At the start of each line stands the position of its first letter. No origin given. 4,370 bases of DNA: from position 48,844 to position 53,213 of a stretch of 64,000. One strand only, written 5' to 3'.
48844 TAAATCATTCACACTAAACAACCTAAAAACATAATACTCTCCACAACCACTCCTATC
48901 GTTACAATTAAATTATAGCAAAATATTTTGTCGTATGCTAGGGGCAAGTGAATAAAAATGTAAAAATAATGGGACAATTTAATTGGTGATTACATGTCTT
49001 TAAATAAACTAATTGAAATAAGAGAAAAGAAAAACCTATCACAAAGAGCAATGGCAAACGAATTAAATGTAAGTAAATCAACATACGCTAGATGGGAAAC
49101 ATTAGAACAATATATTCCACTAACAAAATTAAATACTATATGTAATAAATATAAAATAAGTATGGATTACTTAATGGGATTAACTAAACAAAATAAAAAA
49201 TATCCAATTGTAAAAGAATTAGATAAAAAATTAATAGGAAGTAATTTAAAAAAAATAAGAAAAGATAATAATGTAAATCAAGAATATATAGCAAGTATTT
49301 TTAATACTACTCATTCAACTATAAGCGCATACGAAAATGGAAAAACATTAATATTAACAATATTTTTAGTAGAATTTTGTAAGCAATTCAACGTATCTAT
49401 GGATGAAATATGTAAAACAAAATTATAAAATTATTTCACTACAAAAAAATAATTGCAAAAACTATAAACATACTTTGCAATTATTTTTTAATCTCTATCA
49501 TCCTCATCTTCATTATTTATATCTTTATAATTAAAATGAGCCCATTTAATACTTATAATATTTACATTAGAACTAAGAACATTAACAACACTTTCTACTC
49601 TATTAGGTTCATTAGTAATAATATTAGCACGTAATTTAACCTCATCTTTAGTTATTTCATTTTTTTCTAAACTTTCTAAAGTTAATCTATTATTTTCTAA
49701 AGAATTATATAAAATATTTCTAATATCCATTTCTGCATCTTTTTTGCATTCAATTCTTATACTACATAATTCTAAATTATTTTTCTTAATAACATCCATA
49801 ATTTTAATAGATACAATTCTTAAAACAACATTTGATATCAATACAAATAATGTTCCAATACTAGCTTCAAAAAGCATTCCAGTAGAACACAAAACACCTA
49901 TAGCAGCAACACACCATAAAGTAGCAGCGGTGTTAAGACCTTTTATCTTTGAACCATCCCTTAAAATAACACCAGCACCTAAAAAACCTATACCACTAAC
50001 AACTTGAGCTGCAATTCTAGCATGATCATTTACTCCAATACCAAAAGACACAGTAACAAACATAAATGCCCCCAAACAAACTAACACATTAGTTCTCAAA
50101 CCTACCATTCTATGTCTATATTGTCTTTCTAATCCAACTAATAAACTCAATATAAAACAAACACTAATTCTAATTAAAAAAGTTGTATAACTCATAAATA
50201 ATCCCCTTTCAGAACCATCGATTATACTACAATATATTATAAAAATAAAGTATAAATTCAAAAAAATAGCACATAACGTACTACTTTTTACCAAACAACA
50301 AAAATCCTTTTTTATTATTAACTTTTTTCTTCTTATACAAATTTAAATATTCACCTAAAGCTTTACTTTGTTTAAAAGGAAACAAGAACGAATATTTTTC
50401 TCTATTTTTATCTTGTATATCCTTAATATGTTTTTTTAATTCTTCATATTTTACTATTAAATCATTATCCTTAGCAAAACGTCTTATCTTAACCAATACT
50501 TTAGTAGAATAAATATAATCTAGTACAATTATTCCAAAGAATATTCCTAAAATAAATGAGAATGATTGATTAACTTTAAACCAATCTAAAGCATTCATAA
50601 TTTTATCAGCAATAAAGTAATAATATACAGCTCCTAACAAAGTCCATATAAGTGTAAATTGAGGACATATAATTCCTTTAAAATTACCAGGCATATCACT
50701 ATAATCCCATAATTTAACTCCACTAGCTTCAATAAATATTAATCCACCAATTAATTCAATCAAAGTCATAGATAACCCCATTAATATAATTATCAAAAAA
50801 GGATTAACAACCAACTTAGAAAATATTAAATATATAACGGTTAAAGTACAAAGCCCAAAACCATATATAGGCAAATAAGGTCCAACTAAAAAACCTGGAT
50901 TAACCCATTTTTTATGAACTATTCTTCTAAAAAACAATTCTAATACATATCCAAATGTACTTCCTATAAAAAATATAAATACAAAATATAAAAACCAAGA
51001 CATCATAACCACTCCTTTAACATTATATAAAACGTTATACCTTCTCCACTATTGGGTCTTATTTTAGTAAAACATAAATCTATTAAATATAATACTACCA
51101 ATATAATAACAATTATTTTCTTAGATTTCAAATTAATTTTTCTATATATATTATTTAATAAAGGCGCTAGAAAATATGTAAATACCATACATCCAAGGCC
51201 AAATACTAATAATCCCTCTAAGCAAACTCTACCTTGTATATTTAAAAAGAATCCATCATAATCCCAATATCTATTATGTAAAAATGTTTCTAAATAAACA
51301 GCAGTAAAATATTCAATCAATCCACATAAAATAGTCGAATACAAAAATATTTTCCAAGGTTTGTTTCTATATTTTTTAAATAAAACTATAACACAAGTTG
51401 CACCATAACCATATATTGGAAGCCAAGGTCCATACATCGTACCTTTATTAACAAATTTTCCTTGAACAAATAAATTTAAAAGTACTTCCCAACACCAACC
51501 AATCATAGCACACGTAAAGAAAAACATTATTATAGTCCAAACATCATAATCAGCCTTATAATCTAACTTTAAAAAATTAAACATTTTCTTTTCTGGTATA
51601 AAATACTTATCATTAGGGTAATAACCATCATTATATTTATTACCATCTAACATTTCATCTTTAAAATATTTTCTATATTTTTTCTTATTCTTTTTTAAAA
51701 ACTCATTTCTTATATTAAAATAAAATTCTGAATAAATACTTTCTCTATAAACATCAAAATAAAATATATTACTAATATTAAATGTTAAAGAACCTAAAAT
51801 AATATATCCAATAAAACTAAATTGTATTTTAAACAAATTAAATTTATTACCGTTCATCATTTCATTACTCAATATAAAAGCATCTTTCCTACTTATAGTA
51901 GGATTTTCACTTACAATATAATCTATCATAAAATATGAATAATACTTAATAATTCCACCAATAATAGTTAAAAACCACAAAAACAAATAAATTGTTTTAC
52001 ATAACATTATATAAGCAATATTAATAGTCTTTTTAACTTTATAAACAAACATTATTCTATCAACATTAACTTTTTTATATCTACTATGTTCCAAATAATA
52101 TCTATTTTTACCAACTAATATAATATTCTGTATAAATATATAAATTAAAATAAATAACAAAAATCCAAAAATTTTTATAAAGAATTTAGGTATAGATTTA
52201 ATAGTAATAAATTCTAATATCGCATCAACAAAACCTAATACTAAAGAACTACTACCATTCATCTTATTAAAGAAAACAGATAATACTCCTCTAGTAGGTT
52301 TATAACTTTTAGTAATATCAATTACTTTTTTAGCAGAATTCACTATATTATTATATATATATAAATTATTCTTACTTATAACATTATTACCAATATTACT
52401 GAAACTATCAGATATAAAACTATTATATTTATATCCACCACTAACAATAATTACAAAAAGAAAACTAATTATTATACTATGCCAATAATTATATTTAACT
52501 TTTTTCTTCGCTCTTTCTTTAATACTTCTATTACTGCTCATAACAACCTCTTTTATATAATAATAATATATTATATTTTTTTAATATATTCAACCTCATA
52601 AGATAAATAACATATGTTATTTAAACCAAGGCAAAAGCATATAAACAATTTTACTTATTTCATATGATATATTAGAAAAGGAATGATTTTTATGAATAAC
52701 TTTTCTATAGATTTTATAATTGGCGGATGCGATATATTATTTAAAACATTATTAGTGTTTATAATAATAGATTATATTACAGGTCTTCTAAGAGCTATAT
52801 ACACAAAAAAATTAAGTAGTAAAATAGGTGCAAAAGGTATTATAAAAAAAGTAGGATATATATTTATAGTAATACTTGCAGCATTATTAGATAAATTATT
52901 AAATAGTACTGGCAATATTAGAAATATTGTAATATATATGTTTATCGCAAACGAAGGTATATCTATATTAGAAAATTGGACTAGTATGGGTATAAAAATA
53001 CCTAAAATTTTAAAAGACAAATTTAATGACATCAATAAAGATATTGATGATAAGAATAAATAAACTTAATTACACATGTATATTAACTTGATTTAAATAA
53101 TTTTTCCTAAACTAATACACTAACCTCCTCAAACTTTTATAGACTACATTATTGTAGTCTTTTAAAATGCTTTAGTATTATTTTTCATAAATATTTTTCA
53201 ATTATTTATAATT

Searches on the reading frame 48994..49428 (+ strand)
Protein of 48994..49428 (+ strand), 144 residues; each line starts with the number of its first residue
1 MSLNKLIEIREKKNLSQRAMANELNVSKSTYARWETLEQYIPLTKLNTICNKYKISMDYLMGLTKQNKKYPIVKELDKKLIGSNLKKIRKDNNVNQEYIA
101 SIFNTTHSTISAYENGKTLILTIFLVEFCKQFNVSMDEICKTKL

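Call 66: search_protein_families(library=pfam, proteins=[window:48994-49428:+], max_evalue=0.001)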
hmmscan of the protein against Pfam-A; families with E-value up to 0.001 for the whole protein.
window:48994-49428:+ (144 aa): 10 families
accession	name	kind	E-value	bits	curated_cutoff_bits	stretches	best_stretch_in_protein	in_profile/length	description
PF01381.28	HTH_3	-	6.7e-23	80.9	23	2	7-60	2-55/55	Helix-turn-helix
PF12844.13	HTH_19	-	1.2e-18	67.2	30.2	2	82-139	1-58/64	Helix-turn-helix domain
PF13560.12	HTH_31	-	3.6e-10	40.4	27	1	8-54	8-55/64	Helix-turn-helix domain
PF13443.12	HTH_26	-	8.1e-09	36.1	22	1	5-62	1-59/63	Cro/C1-type HTH DNA-binding domain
PF15731.11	MqsA_antitoxin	-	6.4e-06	26.7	30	0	74-119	62-108/131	Antitoxin component of bacterial toxin-antitoxin system, MqsA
PF22495.2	HTH_92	-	1.3e-05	24.8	27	0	8-42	2-35/45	RsaL-like HTH domain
PF13936.12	HTH_38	-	5.8e-05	23.2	27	0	7-30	13-36/44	Helix-turn-helix domain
PF20306.3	Sp-DndD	-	0.00062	20.3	27.2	0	85-104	6-25/51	Small protein found in certain Dnd DNA modification systems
PF08279.18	HTH_11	-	0.00071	19.9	25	0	5-30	4-31/55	HTH domain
PF13744.12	HTH_37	-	0.00093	19.4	27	0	6-29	23-46/80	Helix-turn-helix domain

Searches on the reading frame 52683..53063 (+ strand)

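Call 66: search_protein_families(library=pfam, proteins=[window:52683-53063:+], max_evalue=0.001)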
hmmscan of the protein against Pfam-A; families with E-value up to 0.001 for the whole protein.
window:52683-53063:+ (126 aa): 1 family
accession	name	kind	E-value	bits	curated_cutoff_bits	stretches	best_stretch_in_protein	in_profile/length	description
PF05105.17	Phage_holin_4_1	-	6.6e-39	133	22.2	1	10-118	4-115/116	Bacteriophage holin family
